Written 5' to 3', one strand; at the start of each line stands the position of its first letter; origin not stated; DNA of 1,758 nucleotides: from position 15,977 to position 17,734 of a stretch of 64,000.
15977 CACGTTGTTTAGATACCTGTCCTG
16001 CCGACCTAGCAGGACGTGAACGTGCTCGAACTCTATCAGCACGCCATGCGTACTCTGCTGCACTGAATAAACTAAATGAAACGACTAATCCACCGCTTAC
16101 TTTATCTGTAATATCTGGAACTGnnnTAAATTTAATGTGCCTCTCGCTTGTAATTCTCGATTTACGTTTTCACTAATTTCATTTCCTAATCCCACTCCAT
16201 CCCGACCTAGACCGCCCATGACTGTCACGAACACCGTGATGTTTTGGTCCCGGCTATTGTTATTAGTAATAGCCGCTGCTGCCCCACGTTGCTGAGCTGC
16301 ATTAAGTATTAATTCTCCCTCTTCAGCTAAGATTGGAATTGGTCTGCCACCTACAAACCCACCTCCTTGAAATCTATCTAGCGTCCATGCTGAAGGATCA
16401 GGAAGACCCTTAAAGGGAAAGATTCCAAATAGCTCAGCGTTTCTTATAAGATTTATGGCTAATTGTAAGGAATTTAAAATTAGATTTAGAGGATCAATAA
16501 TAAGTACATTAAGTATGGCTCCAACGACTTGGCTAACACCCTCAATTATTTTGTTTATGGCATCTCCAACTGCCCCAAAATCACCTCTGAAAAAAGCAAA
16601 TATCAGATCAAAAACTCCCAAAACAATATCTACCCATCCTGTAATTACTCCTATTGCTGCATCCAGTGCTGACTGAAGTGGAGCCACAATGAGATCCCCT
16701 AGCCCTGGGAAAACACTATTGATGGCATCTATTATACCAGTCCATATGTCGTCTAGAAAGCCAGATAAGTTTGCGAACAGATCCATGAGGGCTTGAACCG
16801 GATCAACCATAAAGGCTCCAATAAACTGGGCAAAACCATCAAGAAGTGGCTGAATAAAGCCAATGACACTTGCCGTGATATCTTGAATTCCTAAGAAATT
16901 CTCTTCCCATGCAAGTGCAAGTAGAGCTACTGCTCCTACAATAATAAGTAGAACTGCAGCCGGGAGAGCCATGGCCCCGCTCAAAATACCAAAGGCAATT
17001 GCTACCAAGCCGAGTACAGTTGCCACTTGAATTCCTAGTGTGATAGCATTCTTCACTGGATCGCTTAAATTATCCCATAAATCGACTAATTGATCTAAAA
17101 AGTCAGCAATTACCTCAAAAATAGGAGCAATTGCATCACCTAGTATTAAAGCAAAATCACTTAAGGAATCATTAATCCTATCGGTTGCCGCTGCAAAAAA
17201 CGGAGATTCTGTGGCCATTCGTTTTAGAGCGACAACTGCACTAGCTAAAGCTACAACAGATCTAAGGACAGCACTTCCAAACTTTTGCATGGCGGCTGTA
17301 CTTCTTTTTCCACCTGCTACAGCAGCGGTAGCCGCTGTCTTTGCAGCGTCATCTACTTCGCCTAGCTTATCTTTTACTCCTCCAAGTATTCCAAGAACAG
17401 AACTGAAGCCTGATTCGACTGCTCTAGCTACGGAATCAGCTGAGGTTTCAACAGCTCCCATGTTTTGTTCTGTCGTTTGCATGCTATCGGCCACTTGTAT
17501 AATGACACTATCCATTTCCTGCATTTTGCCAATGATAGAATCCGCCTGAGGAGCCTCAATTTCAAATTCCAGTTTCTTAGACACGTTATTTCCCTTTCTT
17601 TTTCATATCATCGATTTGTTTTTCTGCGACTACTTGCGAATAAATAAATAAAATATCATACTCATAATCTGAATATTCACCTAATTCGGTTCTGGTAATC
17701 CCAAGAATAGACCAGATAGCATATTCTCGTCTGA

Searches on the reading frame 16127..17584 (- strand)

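Call 16: search_protein_families(library=pfam, proteins=[window:16127-17584:-], max_evalue=0.001)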
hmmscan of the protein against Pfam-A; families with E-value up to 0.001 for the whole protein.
window:16127-17584:- (486 aa): 0 families

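Call 70: search_protein_families(library=phrogs, proteins=[window:16127-17584:-], max_evalue=0.001)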
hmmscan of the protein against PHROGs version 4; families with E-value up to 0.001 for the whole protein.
window:16127-17584:- (486 aa): 13 families
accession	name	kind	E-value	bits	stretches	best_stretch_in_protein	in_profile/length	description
phrog_58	-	tail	1.2e-16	61.3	1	24-381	321-787/1544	tail length tape measure protein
phrog_991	-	tail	2.1e-14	53.1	1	131-439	561-872/1966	tail length tape measure protein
phrog_1535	-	tail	1.4e-11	44.3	1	134-412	753-1061/1152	tail length tape measure protein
phrog_167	-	tail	9.8e-10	37.8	1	19-363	381-735/1555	tail length tape measure protein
phrog_5448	-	tail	7.1e-08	30.8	1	233-380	1585-1740/3103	tail length tape measure protein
phrog_5493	-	tail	1.6e-06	27.7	1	24-362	507-812/1102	tail length tape measure protein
phrog_1272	-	tail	4.5e-06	25.7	1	12-380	577-893/1606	tail length tape measure protein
phrog_4200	-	tail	4.9e-05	23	1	32-375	10-383/732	tail length tape measure protein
phrog_305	-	tail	0.00013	21.7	1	30-358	387-647/1001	tail length tape measure protein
phrog_6090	-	tail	0.00014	20.6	1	27-358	708-1049/1853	tail length tape measure protein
phrog_4704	-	tail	0.00022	21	1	114-202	468-557/625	tail length tape measure protein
phrog_1068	-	tail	0.00026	20.8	1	98-361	311-517/706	tail length tape measure protein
phrog_971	-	lysis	0.0003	20.5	0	52-426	459-802/1338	endolysin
